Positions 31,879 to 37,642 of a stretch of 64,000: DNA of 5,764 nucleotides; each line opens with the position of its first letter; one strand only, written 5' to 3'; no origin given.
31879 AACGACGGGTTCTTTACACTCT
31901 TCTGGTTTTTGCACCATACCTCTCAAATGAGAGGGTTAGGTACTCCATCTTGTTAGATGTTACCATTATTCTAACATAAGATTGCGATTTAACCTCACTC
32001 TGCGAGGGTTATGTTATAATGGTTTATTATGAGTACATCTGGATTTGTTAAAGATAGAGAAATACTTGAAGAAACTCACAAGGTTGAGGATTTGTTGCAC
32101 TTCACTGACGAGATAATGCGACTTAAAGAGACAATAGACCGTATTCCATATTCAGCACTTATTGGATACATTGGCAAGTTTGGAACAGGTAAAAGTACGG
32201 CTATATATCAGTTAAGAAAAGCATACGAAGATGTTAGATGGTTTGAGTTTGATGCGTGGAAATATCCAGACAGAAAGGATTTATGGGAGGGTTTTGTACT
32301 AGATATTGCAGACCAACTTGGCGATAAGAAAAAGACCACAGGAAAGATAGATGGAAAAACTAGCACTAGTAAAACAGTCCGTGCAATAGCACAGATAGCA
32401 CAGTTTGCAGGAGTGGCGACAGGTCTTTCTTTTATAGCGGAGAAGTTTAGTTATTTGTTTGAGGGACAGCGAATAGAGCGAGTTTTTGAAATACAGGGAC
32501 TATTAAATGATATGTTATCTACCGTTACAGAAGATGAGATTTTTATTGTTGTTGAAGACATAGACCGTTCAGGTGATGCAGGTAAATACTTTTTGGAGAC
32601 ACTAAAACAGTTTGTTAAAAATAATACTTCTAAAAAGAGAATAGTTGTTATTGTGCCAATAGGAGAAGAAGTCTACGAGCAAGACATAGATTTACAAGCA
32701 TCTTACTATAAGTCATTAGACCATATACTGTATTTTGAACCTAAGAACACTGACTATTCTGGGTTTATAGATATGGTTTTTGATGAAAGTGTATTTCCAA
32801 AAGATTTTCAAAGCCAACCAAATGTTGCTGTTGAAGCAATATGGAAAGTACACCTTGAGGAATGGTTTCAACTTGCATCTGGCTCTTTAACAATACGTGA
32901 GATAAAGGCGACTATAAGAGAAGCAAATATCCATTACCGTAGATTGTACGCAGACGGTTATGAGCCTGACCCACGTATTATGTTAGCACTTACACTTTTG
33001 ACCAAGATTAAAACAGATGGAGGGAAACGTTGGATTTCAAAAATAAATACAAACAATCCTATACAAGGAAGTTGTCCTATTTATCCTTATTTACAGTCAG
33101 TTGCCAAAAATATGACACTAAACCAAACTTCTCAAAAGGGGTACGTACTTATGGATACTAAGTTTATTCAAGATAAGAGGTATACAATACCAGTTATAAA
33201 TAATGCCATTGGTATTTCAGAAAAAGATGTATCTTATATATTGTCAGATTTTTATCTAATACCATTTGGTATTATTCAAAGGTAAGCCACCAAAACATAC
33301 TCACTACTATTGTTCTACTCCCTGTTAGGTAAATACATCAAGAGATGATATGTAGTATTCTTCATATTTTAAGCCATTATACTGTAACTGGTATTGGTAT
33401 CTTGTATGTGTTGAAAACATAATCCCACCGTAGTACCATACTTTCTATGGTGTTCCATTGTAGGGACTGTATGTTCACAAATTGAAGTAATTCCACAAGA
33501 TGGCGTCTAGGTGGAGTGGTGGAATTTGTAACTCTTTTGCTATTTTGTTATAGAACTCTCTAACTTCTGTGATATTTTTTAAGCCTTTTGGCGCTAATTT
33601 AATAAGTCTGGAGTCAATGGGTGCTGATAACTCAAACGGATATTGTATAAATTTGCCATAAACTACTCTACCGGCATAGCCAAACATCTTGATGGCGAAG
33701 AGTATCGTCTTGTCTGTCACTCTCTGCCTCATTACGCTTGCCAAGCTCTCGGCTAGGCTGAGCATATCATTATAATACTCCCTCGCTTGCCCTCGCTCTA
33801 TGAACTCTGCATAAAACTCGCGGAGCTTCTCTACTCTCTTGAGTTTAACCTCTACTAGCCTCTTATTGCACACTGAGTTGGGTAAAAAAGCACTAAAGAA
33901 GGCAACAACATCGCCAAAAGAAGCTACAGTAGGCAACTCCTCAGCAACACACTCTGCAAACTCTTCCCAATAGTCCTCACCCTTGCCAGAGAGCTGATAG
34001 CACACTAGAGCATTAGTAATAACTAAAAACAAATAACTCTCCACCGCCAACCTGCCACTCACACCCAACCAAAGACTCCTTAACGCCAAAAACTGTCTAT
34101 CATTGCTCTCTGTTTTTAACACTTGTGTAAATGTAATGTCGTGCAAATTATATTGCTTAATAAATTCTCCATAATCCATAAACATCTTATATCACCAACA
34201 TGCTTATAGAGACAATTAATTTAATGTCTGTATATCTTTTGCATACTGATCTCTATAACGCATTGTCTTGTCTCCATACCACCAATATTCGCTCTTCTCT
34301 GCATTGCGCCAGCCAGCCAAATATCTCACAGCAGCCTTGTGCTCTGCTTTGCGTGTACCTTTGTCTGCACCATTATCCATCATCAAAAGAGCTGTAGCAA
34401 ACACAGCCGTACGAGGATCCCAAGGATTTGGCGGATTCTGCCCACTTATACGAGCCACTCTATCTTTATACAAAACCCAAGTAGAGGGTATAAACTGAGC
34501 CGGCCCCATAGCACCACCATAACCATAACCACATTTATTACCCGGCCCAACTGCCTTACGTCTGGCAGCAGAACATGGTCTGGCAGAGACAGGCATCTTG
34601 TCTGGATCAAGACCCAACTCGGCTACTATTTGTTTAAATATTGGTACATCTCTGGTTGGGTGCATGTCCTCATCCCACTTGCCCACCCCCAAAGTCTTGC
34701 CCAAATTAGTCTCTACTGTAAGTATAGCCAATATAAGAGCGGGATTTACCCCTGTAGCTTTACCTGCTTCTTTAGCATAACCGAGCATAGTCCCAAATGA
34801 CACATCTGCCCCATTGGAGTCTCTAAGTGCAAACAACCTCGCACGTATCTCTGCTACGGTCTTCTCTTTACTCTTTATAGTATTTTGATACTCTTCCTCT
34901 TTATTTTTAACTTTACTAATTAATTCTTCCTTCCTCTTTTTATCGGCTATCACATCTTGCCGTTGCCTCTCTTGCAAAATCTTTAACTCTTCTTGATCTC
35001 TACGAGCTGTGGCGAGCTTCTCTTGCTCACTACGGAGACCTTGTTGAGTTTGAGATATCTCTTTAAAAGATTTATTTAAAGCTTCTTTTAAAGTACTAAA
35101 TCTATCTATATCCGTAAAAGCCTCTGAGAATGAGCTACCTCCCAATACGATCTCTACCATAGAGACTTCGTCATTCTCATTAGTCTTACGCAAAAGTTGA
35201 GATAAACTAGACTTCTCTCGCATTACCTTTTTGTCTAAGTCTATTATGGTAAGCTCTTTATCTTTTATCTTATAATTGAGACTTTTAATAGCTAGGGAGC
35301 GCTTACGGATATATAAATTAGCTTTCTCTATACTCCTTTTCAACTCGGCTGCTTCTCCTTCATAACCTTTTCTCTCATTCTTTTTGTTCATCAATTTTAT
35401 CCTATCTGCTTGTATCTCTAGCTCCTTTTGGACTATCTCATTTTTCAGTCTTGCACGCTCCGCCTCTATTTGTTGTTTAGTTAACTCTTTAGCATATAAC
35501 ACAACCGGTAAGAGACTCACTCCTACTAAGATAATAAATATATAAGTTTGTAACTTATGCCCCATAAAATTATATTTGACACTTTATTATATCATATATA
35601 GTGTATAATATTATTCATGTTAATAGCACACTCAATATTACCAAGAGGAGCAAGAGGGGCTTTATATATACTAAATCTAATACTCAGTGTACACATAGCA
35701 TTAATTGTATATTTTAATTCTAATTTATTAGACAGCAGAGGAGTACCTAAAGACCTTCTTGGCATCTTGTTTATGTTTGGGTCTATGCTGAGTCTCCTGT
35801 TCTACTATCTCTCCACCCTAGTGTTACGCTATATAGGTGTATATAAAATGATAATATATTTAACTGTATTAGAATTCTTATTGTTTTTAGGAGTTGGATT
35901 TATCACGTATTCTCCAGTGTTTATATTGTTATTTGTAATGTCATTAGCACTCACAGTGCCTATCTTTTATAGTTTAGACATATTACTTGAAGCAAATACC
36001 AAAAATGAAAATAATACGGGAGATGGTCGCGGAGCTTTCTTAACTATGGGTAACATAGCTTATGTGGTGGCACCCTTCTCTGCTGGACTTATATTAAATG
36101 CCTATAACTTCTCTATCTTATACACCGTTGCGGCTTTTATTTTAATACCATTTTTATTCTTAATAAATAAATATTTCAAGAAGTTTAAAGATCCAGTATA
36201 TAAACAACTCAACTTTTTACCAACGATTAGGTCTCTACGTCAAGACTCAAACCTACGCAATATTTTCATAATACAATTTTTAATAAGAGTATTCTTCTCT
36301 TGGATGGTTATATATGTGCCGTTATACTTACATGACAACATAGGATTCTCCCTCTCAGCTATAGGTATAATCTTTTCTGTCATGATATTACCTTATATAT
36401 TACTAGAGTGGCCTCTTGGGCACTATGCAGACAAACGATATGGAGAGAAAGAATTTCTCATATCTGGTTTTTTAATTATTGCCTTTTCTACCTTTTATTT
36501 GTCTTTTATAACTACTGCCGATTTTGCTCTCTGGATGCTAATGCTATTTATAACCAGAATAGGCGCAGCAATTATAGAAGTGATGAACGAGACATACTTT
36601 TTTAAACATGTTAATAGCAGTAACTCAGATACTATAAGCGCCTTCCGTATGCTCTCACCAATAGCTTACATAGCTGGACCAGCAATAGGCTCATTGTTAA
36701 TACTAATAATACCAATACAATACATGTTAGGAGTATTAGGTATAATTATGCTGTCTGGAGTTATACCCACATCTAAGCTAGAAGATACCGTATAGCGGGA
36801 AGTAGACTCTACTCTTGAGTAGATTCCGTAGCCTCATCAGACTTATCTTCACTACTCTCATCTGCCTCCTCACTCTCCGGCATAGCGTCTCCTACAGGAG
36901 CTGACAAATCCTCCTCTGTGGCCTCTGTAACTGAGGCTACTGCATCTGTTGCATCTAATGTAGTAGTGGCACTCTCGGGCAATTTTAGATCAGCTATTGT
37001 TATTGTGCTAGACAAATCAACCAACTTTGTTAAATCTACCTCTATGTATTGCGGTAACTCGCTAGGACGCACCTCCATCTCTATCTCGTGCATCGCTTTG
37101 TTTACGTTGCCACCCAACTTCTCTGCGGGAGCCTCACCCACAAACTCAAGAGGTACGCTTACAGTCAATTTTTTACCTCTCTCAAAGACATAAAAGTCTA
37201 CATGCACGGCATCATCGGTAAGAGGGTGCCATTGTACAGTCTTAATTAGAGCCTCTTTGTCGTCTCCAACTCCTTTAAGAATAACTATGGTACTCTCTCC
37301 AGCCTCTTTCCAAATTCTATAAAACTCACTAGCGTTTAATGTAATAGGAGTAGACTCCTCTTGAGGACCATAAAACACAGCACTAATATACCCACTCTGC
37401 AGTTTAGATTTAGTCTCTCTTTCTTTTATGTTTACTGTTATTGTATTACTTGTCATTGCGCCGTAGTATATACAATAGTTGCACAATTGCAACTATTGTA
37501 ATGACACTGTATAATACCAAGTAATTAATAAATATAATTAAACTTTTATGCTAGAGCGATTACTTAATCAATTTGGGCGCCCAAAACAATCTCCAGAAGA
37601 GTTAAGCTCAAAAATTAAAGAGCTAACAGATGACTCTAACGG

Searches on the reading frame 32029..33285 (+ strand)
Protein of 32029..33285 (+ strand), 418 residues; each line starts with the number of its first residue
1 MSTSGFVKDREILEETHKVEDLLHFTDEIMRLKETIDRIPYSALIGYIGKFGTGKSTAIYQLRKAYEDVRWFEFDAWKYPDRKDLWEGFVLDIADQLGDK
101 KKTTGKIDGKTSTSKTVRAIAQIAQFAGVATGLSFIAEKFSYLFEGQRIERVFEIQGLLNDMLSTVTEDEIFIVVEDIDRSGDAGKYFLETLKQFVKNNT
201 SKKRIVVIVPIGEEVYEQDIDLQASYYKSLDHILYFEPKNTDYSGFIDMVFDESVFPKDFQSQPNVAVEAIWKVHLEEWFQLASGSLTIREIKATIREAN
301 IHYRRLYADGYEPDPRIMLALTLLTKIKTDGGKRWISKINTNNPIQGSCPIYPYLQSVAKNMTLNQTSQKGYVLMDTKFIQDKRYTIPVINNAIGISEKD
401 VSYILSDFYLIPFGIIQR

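Call 45: search_protein_families(library=pfam, proteins=[window:32029-33285:+], max_evalue=0.00001)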
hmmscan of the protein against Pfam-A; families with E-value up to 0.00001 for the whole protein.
window:32029-33285:+ (418 aa): 1 family
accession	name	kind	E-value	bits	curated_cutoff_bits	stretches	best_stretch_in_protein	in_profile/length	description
PF07693.20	KAP_NTPase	-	8.8e-09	35.5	20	1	44-197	22-180/293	KAP family P-loop domain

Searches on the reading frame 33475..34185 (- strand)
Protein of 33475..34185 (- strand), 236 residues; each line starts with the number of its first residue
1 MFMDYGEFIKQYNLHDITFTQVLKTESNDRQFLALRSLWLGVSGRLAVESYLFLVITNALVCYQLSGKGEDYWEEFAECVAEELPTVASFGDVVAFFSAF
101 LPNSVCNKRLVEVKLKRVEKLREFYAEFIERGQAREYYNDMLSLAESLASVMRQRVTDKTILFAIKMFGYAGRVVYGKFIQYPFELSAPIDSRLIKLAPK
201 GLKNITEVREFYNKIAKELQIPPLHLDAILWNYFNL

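Call 45: search_protein_families(library=pfam, proteins=[window:33475-34185:-], max_evalue=0.00001)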
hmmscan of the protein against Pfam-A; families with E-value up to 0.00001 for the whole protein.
window:33475-34185:- (236 aa): 1 family
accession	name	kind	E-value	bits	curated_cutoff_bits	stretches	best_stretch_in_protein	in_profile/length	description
PF09171.15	AGOG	-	4.4e-49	167.5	26.1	1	14-231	4-227/248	N-glycosylase/DNA lyase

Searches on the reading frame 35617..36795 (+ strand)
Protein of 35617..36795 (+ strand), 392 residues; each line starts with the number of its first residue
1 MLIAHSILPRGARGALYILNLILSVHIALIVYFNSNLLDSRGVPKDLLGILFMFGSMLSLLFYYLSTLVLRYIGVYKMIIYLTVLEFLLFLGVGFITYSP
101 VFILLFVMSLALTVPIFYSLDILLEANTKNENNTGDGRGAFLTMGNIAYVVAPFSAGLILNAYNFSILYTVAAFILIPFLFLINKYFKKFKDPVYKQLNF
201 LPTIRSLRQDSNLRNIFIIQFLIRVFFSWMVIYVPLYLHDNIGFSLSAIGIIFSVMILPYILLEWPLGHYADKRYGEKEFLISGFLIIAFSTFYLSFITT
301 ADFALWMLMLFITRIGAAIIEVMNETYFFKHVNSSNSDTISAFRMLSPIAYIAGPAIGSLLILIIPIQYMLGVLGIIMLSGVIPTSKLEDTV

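Call 45: search_protein_families(library=pfam, proteins=[window:35617-36795:+], max_evalue=0.00001)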
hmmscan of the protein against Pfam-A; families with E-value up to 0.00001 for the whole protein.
window:35617-36795:+ (392 aa): 2 families
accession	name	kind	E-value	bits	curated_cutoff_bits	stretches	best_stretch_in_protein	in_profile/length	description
PF07690.21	MFS_1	-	7.9e-18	64.9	33.4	1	216-383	1-166/347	Major Facilitator Superfamily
PF12832.13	MFS_1_like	-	5.7e-10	39.2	25.2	0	15-122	216-323/373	MFS_1 like family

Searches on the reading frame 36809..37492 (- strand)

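Call 45: search_protein_families(library=pfam, proteins=[window:36809-37492:-], max_evalue=0.00001)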
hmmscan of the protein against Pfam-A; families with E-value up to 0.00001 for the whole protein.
window:36809-37492:- (227 aa): 2 families
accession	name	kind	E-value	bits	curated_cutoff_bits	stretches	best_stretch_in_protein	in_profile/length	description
PF14693.11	Ribosomal_TL5_C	-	1.4e-20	73.9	27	1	108-191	1-83/84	Ribosomal protein TL5, C-terminal domain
PF01386.24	Ribosomal_L25p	-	1.1e-15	58.2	23.6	1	27-100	13-82/82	Ribosomal L25p family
